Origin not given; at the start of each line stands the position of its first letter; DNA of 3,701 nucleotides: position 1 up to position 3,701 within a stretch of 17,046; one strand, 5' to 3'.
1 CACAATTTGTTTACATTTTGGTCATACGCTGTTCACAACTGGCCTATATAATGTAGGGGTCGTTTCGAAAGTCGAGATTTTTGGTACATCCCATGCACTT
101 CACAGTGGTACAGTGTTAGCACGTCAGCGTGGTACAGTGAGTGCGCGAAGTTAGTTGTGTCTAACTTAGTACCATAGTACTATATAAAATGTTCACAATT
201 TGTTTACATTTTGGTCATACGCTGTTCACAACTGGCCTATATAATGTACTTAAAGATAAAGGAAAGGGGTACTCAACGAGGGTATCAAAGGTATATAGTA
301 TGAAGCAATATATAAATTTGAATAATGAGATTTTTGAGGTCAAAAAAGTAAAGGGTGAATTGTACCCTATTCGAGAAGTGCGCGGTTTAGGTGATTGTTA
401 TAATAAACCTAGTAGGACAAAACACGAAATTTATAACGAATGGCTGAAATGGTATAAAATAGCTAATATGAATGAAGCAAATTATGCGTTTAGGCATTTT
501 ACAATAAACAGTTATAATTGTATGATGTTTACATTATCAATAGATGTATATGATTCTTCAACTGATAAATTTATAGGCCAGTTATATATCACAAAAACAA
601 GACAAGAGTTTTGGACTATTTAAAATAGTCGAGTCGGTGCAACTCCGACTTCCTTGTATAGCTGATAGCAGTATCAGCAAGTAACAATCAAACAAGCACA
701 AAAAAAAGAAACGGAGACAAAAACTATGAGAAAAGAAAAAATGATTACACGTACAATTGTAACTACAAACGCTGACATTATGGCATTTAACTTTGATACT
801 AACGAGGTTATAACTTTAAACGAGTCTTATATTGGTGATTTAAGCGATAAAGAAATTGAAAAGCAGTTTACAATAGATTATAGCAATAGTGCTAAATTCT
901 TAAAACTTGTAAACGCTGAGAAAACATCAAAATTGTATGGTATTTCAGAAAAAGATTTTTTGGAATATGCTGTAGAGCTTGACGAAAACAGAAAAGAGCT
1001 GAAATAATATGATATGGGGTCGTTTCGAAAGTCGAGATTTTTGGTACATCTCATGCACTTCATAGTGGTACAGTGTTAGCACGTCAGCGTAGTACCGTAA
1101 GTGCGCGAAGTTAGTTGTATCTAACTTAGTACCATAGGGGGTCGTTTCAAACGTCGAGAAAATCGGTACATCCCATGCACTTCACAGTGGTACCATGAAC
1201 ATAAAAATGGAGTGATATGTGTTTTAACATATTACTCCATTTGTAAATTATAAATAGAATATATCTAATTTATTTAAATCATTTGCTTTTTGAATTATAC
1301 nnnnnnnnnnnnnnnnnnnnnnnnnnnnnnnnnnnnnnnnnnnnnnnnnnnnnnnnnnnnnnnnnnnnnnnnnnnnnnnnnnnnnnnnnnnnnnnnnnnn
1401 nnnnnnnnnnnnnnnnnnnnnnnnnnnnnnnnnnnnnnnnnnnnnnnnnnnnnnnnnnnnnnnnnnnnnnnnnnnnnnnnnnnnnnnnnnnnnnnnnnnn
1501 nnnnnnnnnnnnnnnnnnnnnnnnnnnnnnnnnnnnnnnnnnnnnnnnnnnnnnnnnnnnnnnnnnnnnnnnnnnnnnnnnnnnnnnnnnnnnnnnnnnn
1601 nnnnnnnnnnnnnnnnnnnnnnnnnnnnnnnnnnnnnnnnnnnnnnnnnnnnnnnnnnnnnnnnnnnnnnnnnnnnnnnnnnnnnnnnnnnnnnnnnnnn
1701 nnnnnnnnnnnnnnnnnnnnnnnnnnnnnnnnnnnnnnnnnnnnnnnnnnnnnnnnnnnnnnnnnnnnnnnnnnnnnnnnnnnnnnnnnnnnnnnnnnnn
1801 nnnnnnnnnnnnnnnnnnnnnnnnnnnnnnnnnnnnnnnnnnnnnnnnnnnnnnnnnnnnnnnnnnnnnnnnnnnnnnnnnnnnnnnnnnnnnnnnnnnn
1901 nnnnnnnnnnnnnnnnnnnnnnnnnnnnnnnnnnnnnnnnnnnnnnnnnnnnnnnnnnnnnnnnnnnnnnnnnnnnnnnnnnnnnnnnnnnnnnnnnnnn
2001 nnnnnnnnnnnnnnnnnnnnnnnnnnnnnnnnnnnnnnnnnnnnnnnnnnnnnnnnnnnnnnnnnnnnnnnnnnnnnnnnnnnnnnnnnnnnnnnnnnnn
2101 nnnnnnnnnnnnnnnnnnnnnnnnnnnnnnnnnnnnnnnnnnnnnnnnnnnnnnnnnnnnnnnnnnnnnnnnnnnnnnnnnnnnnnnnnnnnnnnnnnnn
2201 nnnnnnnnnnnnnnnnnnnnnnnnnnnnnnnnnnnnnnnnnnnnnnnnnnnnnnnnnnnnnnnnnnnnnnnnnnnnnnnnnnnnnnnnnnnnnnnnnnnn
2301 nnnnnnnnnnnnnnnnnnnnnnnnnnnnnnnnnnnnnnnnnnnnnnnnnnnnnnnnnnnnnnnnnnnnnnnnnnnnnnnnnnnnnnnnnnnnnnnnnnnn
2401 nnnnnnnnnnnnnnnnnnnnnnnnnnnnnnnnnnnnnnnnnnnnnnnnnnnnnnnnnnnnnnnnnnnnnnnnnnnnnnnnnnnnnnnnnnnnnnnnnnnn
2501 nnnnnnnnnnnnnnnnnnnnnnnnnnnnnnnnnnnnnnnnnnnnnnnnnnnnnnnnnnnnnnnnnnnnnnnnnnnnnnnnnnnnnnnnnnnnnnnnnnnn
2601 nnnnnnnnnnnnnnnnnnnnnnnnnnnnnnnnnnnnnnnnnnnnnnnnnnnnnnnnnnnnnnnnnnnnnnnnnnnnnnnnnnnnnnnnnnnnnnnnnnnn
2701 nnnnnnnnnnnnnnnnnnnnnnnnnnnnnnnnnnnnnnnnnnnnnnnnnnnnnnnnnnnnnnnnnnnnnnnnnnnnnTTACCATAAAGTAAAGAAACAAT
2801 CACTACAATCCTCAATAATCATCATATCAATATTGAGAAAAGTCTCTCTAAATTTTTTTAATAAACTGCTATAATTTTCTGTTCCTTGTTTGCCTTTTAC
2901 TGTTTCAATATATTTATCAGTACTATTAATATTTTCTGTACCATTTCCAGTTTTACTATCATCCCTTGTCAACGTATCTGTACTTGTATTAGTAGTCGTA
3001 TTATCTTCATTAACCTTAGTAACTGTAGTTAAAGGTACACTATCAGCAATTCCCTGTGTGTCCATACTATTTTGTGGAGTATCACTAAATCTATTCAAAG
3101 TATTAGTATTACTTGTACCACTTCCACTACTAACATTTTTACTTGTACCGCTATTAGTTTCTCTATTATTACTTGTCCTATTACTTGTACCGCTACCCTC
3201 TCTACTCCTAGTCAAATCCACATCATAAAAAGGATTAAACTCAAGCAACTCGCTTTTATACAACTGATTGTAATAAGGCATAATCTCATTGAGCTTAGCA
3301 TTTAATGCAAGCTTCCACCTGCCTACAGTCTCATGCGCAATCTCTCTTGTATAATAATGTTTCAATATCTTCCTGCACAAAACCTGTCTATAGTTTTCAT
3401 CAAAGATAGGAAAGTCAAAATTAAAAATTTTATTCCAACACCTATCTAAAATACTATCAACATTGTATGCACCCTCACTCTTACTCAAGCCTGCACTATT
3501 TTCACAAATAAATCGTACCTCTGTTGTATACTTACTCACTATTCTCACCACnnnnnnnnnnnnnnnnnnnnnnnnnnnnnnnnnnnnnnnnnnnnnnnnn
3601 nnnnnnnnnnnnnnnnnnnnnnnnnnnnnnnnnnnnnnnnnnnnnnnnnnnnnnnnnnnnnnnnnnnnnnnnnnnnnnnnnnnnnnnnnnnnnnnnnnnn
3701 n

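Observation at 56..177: GC-rich 122-nt repeat family near both genome ends: candidate structured (pRNA-like) ncRNA or nucleoprotein-binding array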

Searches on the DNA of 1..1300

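Call 50: search_rna_families(source=window, start=1, end=1300, threshold=evalue, max_evalue=10)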
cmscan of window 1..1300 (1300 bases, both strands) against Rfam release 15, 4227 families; matches with E-value up to 10: 7.
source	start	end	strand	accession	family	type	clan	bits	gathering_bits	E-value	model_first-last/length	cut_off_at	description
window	594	676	+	RF00233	Tymo_tRNA-like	Cis-reg;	-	25.6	40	0.0072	1-84/84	no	Tymovirus/Pomovirus/Furovirus tRNA-like 3' UTR element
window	1202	1248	+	RF00854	mir-5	Gene; miRNA;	-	23.3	75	0.099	1-70/70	no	mir-5 microRNA precursor family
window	870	906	+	RF01364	CRISPR-DR51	Gene; CRISPR;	-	20.9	45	2.6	1-38/38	no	CRISPR RNA direct repeat element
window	1193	1252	-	RF00047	mir-2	Gene; miRNA;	-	17.1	45.5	4.2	1-72/72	no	mir-2 microRNA precursor family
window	1205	1242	+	RF04054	mir-2944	Gene; miRNA;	-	16.6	56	5.5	22-61/82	no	mir-2944 microRNA precursor family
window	1179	1221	-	RF02888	BtsR1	Gene; sRNA;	-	16.5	66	3.1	1-51/51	no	Bacillus sRNA 1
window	606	649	+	RF00050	FMN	Cis-reg; riboswitch;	-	14.6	66.2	2.2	61-104/138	no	FMN riboswitch aptamer (RFN element)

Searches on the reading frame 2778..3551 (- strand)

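Call 13: search_protein_families(library=phrogs, proteins=[window:2778-3551:-], max_evalue=0.01)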
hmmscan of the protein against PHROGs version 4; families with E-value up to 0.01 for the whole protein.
window:2778-3551:- (257 aa): 4 families
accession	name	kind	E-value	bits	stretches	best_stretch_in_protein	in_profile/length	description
phrog_3225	-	connector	3.8e-41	142.6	1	39-257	46-263/263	adaptor Ad4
phrog_5472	-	tail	5.4e-33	115.5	1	5-257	1-264/264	lower collar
phrog_16869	-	unknown function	2.9e-05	25.1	1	5-44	5-42/91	-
phrog_26520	-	tail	0.00025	21.6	1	31-89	40-96/215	lower collar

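Call 14: search_protein_families(library=pfam, proteins=[window:2778-3551:-], max_evalue=0.01)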
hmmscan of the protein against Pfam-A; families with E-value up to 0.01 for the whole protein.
window:2778-3551:- (257 aa): 0 families
